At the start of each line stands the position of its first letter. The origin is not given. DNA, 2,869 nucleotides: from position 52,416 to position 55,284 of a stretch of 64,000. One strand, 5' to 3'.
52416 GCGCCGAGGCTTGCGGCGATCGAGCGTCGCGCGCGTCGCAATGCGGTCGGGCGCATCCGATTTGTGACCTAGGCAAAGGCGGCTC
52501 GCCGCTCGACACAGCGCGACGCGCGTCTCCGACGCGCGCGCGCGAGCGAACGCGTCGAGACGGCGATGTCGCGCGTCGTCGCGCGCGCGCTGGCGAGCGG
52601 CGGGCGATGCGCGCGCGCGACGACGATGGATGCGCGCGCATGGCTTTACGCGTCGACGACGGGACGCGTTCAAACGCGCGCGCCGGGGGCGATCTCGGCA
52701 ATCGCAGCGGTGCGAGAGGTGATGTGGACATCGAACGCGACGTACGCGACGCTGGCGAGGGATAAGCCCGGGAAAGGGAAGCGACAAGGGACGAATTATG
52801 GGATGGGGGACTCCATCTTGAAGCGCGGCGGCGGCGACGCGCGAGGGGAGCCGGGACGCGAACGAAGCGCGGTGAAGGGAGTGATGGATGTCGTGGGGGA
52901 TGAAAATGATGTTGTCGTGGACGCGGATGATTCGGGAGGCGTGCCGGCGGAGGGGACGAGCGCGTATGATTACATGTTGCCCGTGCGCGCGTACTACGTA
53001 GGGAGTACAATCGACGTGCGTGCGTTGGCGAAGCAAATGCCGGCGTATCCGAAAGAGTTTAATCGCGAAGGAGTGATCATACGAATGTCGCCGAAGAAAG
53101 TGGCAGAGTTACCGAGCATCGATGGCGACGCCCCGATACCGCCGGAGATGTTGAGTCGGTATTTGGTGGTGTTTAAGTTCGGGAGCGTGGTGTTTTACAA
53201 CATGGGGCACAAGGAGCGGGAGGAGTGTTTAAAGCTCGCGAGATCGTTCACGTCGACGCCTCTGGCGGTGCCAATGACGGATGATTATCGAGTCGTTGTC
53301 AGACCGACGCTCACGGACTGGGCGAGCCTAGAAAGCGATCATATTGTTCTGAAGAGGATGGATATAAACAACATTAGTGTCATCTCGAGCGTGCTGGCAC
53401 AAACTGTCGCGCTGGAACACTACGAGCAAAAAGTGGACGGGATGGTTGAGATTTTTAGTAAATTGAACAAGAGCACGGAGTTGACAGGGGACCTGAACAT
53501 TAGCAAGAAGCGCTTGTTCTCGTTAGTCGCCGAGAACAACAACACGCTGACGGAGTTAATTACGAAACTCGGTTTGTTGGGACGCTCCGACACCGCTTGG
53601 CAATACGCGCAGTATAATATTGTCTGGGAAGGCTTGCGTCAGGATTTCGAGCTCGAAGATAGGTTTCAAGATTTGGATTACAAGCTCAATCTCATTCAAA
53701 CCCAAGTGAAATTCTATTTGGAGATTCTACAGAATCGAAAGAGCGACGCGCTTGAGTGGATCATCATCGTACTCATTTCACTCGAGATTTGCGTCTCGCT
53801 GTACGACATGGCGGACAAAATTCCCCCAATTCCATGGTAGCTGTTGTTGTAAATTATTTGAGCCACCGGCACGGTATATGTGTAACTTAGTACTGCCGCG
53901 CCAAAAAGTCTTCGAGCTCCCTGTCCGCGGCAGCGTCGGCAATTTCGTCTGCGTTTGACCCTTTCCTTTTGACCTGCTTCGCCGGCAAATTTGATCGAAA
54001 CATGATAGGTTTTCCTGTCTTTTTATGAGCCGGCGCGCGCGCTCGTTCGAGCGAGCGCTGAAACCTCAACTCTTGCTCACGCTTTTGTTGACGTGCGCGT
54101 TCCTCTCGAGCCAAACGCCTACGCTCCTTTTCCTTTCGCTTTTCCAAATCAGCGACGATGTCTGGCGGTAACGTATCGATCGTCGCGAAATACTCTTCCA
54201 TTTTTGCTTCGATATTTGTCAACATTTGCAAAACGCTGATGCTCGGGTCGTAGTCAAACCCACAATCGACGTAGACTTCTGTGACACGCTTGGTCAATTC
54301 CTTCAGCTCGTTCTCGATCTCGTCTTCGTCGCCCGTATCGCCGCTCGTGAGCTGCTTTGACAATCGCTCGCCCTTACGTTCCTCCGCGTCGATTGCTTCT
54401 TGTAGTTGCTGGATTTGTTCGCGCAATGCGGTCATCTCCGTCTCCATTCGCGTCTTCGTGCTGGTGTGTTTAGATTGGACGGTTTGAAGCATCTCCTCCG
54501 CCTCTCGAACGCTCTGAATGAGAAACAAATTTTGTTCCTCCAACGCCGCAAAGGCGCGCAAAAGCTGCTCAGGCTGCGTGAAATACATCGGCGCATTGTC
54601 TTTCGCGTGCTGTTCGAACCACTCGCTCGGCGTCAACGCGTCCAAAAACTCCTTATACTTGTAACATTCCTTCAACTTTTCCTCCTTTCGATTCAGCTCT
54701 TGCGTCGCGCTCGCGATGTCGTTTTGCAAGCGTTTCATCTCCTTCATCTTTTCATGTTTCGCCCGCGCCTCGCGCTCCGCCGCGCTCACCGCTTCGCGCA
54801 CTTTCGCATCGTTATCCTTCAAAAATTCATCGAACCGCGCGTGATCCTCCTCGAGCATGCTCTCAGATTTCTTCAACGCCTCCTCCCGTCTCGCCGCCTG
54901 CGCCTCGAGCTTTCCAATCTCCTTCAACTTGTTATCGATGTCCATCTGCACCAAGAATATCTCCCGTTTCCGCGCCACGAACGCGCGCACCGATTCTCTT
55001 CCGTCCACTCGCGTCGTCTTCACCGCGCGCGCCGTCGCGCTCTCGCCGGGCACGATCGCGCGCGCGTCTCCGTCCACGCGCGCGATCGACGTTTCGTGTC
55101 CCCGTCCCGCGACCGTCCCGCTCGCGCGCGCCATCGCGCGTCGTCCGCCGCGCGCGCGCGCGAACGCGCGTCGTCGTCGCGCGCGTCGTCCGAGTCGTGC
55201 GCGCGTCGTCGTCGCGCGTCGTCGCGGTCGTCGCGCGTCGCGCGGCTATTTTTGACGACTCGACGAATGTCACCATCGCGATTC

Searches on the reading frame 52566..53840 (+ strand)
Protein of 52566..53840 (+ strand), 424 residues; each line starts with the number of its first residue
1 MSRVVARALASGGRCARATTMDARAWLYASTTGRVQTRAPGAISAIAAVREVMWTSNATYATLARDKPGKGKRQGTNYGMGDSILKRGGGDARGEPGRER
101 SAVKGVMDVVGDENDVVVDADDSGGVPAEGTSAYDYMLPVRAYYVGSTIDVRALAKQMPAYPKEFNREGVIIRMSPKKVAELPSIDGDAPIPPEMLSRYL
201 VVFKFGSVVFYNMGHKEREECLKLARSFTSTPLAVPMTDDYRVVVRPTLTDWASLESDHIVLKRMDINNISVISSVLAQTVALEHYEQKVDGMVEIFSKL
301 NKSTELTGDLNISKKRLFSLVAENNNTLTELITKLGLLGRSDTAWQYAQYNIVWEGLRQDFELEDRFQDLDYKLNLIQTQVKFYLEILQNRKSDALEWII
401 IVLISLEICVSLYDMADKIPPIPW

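Call 37: search_protein_families(library=pfam, proteins=[window:52566-53840:+], max_evalue=0.00001)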
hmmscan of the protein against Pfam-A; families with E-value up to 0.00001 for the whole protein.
window:52566-53840:+ (424 aa): 1 family
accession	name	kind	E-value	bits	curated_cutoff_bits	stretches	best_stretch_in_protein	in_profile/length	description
PF02582.19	DUF155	-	2.3e-32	112.9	27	1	201-370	2-173/174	RMND1/Sif2-Sif3/Mrx10, DUF155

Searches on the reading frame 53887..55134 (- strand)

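Call 37: search_protein_families(library=pfam, proteins=[window:53887-55134:-], max_evalue=0.00001)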
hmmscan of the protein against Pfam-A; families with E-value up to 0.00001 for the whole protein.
window:53887-55134:- (415 aa): 1 family
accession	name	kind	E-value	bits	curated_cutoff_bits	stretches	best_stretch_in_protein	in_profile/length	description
PF13863.11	DUF4200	-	5.8e-30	104.5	29.7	1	52-169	1-118/119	Domain of unknown function (DUF4200)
